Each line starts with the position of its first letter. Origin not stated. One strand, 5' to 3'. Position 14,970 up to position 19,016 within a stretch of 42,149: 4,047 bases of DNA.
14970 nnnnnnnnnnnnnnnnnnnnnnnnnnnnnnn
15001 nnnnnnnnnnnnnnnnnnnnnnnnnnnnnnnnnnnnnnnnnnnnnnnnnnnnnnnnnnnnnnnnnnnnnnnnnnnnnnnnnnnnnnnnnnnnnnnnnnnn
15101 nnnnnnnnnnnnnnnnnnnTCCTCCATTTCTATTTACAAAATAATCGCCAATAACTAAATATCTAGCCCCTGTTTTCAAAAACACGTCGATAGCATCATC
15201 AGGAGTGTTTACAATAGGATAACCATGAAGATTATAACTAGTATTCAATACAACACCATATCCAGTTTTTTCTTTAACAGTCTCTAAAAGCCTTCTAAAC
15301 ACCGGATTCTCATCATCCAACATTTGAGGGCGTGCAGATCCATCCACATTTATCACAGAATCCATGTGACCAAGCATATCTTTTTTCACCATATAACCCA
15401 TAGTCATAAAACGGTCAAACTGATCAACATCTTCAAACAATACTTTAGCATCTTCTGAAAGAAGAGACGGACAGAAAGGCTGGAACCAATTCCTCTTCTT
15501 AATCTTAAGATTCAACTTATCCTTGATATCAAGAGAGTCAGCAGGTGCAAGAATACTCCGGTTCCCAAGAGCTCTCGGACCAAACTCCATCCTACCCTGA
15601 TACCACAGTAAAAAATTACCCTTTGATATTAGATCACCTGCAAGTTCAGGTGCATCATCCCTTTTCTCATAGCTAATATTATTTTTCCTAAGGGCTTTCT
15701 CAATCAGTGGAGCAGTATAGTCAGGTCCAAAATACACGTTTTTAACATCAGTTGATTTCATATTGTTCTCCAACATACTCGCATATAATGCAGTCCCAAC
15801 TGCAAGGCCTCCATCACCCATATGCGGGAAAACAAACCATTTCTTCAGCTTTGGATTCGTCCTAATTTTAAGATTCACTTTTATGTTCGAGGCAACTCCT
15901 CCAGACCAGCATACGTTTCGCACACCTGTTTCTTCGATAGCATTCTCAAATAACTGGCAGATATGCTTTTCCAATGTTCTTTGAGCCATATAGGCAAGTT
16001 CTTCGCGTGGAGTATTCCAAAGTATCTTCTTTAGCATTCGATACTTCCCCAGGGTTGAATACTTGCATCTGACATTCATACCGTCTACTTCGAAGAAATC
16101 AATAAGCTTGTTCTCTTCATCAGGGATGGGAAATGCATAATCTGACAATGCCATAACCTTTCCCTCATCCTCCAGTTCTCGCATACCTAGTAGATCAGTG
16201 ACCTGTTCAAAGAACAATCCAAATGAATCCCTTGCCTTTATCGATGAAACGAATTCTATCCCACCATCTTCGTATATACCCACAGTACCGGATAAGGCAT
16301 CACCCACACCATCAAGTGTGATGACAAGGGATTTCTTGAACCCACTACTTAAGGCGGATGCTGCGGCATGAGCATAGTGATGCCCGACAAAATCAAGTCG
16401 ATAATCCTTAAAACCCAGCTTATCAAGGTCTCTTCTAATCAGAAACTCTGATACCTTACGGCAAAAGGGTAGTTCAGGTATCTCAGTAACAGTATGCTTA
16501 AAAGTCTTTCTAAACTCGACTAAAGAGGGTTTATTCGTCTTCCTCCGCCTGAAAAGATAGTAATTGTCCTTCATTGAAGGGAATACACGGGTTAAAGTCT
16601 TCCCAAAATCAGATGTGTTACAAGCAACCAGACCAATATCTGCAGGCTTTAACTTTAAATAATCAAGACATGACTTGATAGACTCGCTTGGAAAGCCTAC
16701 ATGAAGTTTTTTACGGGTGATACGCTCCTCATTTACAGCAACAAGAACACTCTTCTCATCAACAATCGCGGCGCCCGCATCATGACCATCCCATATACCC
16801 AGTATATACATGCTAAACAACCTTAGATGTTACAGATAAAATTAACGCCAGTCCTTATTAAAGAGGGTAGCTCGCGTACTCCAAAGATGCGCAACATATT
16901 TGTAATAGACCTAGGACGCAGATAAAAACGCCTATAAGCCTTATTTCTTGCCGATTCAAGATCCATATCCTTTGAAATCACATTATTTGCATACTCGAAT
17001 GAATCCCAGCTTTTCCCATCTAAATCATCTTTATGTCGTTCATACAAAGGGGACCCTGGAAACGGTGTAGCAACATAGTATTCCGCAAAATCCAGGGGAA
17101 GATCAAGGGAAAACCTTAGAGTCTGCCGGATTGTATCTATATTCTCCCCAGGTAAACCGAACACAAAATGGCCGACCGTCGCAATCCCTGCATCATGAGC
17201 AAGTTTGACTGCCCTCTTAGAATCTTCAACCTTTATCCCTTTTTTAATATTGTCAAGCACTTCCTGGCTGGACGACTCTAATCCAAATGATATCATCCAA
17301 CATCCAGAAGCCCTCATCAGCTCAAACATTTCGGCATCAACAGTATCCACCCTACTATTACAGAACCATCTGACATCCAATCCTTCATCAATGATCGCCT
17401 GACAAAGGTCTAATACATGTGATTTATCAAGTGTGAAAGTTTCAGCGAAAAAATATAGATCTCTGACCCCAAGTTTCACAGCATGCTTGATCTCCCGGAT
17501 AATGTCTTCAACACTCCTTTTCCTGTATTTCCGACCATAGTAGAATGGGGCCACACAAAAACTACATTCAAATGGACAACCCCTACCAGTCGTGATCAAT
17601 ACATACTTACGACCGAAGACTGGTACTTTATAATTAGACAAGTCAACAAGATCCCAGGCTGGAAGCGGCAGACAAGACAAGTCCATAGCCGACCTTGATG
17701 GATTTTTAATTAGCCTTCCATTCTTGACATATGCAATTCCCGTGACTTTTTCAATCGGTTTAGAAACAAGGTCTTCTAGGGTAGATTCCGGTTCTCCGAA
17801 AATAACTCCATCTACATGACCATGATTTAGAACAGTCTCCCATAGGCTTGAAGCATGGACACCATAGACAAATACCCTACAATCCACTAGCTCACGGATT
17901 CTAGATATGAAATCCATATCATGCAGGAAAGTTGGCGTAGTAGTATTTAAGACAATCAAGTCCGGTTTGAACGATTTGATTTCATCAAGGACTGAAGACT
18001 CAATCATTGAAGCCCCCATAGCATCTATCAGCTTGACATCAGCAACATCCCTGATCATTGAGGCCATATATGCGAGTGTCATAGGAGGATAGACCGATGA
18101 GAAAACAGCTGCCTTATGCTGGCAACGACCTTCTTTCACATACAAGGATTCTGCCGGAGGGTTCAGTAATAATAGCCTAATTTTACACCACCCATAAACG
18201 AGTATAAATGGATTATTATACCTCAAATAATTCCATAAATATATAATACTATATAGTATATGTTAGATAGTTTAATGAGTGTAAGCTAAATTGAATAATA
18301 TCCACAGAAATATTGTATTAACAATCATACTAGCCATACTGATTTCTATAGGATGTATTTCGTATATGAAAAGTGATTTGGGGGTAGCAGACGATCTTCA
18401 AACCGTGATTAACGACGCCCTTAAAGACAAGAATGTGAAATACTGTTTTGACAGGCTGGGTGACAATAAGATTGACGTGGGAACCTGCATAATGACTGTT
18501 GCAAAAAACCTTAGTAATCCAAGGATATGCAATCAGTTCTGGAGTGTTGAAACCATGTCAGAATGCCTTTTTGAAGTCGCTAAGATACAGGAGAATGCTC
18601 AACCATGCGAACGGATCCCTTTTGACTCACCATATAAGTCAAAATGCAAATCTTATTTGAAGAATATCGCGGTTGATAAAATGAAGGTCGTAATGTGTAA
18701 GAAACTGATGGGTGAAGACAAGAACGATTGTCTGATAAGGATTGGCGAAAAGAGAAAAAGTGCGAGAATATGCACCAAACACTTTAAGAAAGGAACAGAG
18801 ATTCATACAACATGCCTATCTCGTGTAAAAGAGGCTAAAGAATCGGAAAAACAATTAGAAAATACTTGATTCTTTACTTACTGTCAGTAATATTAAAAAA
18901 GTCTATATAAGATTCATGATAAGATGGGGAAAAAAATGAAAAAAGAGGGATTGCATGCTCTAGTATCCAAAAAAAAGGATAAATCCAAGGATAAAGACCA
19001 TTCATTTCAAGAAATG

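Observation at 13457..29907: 16-kb envelope-remodelling island between aroA and trpS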

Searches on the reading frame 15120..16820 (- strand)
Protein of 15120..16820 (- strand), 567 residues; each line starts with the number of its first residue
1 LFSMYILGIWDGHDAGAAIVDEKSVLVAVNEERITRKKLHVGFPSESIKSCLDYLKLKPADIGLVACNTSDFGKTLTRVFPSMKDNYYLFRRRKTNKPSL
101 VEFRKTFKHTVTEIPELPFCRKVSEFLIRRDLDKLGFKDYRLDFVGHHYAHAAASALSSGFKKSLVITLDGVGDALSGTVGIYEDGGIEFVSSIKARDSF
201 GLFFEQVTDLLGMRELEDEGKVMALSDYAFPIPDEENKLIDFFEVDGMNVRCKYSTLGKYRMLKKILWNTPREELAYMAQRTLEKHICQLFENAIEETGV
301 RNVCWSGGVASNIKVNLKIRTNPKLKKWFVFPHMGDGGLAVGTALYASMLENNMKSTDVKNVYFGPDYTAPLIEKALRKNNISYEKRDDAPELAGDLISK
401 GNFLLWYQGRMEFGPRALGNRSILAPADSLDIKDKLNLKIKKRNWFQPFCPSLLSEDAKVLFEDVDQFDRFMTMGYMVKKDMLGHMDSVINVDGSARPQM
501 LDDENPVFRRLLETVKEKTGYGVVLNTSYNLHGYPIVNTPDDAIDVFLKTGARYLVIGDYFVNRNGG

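Call 4: search_protein_families(library=pfam, proteins=[window:15120-16820:-], max_evalue=0.01)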
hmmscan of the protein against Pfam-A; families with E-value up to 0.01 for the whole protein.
window:15120-16820:- (567 aa): 4 families
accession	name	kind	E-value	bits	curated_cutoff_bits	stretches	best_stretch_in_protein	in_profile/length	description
PF16861.10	Carbam_trans_C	-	1.3e-54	184.8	27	1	397-564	3-170/170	Carbamoyltransferase C-terminus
PF02543.21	Carbam_trans_N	-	3.4e-33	115.9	24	1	6-345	2-346/346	Carbamoyltransferase N-terminus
PF22521.2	HypF_C_2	-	4.2e-07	30.4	27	1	199-342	95-240/241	Carbamoyltransferase, Kae1-like Domain, second subdomain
PF00814.31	TsaD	-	0.00017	21.9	24.8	1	197-326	134-244/264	tRNA N6-adenosine threonylcarbamoyltransferase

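Call 7: search_protein_families(library=ncbifam, proteins=[window:15120-16820:-], max_evalue=0.001)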
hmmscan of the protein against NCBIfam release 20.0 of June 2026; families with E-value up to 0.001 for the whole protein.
window:15120-16820:- (567 aa): 3 families
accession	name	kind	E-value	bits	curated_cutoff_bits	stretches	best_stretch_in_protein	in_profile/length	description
NF041651.1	nodul_NodU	equivalog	3.7e-32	111.8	1000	1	280-535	282-528/556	nodulation protein NodU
TIGR00143.1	hypF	equivalog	2.3e-12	45.9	466.1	1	198-346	591-739/741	carbamoyltransferase HypF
TIGR00329.1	gcp_kae1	subfamily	2.5e-05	23.7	207.8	1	263-324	222-283/305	tRNA (adenosine(37)-N6)-threonylcarbamoyltransferase complex transferase subunit TsaD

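Call 76: search_solved_structures(query=window:15120-16820:-, max_evalue=0.00001)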
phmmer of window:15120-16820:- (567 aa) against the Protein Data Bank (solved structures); distinct sequences matched with E-value up to 0.00001: 12.
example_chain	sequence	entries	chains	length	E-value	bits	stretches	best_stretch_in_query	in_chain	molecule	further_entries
9s2t_A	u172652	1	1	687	1.9e-62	214.8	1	104-564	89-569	Decarbamoylnovobiocin carbamoyltransferase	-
3ven_A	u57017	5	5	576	2.2e-57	198.1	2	273-564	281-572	O-carbamoyltransferase TobZ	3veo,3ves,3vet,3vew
3ver_A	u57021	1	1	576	4.2e-57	197.2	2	273-564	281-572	O-carbamoyltransferase TobZ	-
3vf4_A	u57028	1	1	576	1.1e-56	195.8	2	273-564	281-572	O-carbamoyltransferase TobZ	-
3vf2_A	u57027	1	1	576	1.3e-56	195.5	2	273-564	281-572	O-carbamoyltransferase TobZ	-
3vez_A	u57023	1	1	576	2.9e-56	194.4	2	273-564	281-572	O-carbamoyltransferase TobZ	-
3vex_A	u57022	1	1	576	3.5e-56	194.1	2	273-564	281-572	O-carbamoyltransferase TobZ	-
7vzq_A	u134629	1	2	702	6.7e-56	193.2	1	107-562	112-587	GdmN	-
7xb6_A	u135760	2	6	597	9.3e-56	192.7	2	274-564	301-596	Carbamoyltransferase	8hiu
7vyj_A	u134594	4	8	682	1e-55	192.6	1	107-562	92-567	GdmN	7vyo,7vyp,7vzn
7vx0_A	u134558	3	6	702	1.2e-55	192.4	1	107-562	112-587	GdmN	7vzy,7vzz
7vzu_A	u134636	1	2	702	1.2e-55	192.4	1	107-562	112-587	GdmN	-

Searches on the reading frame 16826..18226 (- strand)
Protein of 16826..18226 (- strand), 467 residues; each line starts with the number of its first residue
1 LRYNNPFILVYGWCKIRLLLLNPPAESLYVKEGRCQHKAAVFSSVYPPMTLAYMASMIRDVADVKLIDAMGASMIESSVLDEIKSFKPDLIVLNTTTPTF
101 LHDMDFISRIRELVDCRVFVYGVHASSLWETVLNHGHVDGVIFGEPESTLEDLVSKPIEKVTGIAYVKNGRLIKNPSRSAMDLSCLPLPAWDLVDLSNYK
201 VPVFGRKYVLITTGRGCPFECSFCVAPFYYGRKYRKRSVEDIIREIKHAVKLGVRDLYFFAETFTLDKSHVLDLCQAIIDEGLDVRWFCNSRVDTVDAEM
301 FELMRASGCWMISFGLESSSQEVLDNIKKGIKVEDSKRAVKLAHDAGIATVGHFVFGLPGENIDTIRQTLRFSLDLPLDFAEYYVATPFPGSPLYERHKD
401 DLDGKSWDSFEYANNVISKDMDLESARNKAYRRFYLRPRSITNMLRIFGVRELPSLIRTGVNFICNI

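Call 4: search_protein_families(library=pfam, proteins=[window:16826-18226:-], max_evalue=0.01)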
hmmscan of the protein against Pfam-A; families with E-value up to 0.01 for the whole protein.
window:16826-18226:- (467 aa): 2 families
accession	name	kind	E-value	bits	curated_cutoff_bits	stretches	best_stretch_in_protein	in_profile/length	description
PF04055.27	Radical_SAM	-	4.2e-31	108.8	29.5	1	212-372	2-165/166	Radical SAM superfamily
PF02310.24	B12-binding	-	2e-11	44.2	32.1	1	40-153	6-120/121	B12 binding domain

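Call 7: search_protein_families(library=ncbifam, proteins=[window:16826-18226:-], max_evalue=0.001)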
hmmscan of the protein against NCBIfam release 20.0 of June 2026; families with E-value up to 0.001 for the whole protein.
window:16826-18226:- (467 aa): 39 families (the best 25 are shown)
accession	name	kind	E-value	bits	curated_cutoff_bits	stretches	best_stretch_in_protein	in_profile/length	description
TIGR03471.1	HpnJ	equivalog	7.9e-66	222.8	577.6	1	18-463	3-463/472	hopanoid biosynthesis associated radical SAM protein HpnJ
TIGR02026.1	BchE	equivalog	9.3e-59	199.6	481.35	1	43-437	17-430/497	magnesium-protoporphyrin IX monomethyl ester anaerobic oxidative cyclase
NF033070.1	rSAM_AprD4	equivalog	1.1e-46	159.7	500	1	44-420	38-413/456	AprD4 family radical SAM diol-dehydratase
TIGR04014.1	B12_SAM_MJ_0865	equivalog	3.2e-42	144.8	360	1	82-396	33-356/434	methyl-coenzyme M reductase glutamine C-methyltransferase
NF050148.1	rSAM_ApyD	equivalog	2.8e-41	141.7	750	1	80-461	67-456/645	RiPP biosynthesis radical SAM protein ApyD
TIGR04479.1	bcpD_PhpK_rSAM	subfamily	5.5e-39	133.9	600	1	207-406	240-440/504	PhpK family radical SAM P-methyltransferase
TIGR04295.1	B12_rSAM_oligo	hypoth_equivalog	6.6e-36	123.9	400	1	48-409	25-395/422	TIGR04295 family B12-binding domain-containing radical SAM protein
TIGR04013.1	B12_SAM_MJ_1487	hypoth_equivalog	1.7e-33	116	251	1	73-404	28-363/382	TIGR04013 family B12-binding domain/radical SAM domain-containing protein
TIGR04072.2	rSAM_ladder_B12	equivalog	2.5e-32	112.1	360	1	49-371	19-344/443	lipid biosynthesis B12-binding/radical SAM protein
NF038361.1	rSAM_Sden_1168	equivalog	8.8e-32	110.4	575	1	118-398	173-473/560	Sden_1168 family B12-binding radical SAM P-methyltransferase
TIGR04385.1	B12_rSAM_cofa1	equivalog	3.7e-30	105.5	450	1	102-371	88-359/438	B12 lower ligand biosynthesis radical SAM protein BzaD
TIGR04367.1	HpnR_B12_rSAM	equivalog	4.2e-28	98.1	650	1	47-425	21-400/490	hopanoid C-3 methylase HpnR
NF045585.1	rSAM_slr0320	equivalog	7.7e-22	77.5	775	1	207-376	234-409/511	photosystem II high light acclimation radical SAM protein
NF040542.1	rSAM_RCCLKC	equivalog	1e-19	71.1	450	1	41-365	6-339/423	arsinothricin biosynthesis radical SAM protein ArsL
NF040546.1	rSAM_CUAEP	equivalog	1.7e-19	69.9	500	1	104-372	65-337/468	CUAEP/CCAEP-tail radical SAM (seleno)protein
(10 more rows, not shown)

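Call 77: search_solved_structures(query=window:16826-18226:-, max_evalue=0.00001)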
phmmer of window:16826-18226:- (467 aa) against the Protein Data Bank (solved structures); distinct sequences matched with E-value up to 0.00001: 7.
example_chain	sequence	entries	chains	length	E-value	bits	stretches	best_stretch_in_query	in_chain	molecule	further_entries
6fd2_B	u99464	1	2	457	2e-39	138.7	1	46-418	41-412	Putative apramycin biosynthetic oxidoreductase 4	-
9ccb_A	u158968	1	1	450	3.4e-29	105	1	110-399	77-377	Radical SAM core domain-containing protein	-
6wte_A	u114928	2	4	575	3.6e-14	55.4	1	211-372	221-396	B12-binding domain-containing protein | Tryptophan-C2-methyltransferase containing B12-binding domain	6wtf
6iad_A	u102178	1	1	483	2.6e-06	29.5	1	292-399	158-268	Histone acetyltransferase, ELP3 family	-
6iaz_A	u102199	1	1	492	2.7e-06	29.5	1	292-399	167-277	Histone acetyltransferase, ELP3 family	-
6ia8_A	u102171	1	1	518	3e-06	29.3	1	292-399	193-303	Histone acetyltransferase, ELP3 family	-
5ul2_A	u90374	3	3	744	3.8e-06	29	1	144-372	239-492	OxsB protein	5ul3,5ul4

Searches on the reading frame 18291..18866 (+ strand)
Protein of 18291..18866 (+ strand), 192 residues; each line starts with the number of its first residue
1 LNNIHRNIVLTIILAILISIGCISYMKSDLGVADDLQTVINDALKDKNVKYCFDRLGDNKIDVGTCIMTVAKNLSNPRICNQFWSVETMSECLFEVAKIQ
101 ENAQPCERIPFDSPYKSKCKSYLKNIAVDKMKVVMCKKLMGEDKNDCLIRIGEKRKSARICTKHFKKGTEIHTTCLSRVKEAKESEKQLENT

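Call 4: search_protein_families(library=pfam, proteins=[window:18291-18866:+], max_evalue=0.01)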
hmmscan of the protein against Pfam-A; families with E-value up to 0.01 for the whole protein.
window:18291-18866:+ (192 aa): 0 families

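Call 7: search_protein_families(library=ncbifam, proteins=[window:18291-18866:+], max_evalue=0.001)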
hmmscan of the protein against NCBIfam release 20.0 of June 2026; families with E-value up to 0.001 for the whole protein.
window:18291-18866:+ (192 aa): 0 families

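Call 27: search_protein_representatives(protein=window:18291-18866:+)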
Query: 192 residues. Proteins with E-value up to 0.001 (for the whole library): 64; up to 1e-10: 2; up to 1e-30: 1. The best 64 are listed.
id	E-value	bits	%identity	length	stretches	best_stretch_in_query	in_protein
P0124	2.1e-106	369.9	100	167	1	26-192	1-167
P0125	4.0e-11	59.4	29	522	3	61-126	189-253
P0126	2.7e-09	53.5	27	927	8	75-175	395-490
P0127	2.3e-08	50.5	28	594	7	57-125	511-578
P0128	7.2e-08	48.8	26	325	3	10-186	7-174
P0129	7.6e-08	48.8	30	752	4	51-162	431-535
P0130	1.1e-07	48.3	28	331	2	10-162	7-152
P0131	1.2e-07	48.1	28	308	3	59-172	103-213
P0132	3.8e-07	46.5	27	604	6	63-121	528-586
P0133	5.5e-07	46.0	26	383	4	61-163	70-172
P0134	6.9e-07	45.6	28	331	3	68-123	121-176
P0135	7.9e-07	45.5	27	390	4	41-167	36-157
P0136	1.8e-06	44.3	24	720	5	33-119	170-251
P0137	3.8e-06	43.2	26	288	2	45-153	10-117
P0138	4.7e-06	42.9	32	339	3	64-161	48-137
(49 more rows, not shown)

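Call 28: search_protein_families(library=pfam, proteins=[P0125, P0126, P0127, P0128, P0129, P0130, P0131, P0133, P0136], max_evalue=0.1)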
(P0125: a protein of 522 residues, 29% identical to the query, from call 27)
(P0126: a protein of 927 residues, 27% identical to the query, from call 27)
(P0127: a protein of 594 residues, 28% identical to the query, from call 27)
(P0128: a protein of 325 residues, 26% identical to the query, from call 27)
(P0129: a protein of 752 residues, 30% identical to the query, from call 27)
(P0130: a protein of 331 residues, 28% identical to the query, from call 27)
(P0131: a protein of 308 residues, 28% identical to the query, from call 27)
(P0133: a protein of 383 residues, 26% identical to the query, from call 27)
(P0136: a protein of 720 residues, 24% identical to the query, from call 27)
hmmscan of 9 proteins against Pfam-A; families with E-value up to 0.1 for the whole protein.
P0125 (522 aa): 0 families

P0126 (927 aa): 0 families

P0127 (594 aa): 0 families

P0128 (325 aa): 0 families

P0129 (752 aa): 3 families
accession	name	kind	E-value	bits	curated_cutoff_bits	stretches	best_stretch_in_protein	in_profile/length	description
PF18915.5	DUF5667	-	4.2e-11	43.6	27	1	47-131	1-85/99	Domain of unknown function (DUF5667)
PF18253.6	HipN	-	0.068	13.3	23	0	44-63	17-36/42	Hsp70-interacting protein N N-terminal domain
PF25472.1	DUF7902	-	0.078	13.6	26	0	105-133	1-29/85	Domain of unknown function (DUF7902)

P0130 (331 aa): 0 families

P0131 (308 aa): 0 families

P0133 (383 aa): 0 families

P0136 (720 aa): 1 family
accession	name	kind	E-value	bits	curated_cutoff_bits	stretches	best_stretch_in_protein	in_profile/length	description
PF19847.4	DUF6322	-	0.006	17.5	30.6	1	539-611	4-73/100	Family of unknown function (DUF6322)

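Call 43: find_encoding_contigs(protein=P0128, flank=8000, max_places=3)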
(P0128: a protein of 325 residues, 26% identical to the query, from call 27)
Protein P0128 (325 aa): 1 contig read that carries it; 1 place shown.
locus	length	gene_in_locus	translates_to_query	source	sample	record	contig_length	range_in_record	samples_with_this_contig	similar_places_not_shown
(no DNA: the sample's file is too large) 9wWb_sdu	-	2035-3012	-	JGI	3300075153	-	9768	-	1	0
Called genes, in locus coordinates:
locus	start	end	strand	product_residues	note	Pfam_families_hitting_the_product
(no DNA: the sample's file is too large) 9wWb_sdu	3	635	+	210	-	?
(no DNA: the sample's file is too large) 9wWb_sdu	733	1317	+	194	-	-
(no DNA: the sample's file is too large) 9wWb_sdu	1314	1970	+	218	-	-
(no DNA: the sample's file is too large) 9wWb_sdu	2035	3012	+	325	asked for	-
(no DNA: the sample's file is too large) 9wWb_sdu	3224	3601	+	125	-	PF14251:PterinBD-DUF4346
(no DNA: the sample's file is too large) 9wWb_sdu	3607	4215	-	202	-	-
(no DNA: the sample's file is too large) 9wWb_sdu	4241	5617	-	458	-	-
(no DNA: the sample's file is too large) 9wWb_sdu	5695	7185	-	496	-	PF02885:Glycos_trans_3N, PF00591:Glycos_transf_3, PF07831:PYNP_C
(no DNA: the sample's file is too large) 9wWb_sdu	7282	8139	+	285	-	PF01944:SpoIIM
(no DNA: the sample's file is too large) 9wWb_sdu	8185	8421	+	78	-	PF13459:Fer4_15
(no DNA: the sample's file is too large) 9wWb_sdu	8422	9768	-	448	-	?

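Call 44: find_encoding_contigs(protein=P0125, flank=8000, max_places=3)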
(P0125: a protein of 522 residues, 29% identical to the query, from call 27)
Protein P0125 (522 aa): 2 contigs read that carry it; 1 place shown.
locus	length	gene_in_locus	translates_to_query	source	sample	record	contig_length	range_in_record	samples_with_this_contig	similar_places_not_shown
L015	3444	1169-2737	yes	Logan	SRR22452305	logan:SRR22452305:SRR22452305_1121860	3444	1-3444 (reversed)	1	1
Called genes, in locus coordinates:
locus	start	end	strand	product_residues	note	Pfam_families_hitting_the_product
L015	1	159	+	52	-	?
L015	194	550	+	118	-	PF11964:SpoIIAA-like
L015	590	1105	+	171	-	PF00583:Acetyltransf_1, PF13673:Acetyltransf_10, PF13508:Acetyltransf_7, PF14542:Acetyltransf_CG (weak), PF08445:FR47 (weak)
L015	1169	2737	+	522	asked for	-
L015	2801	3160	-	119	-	-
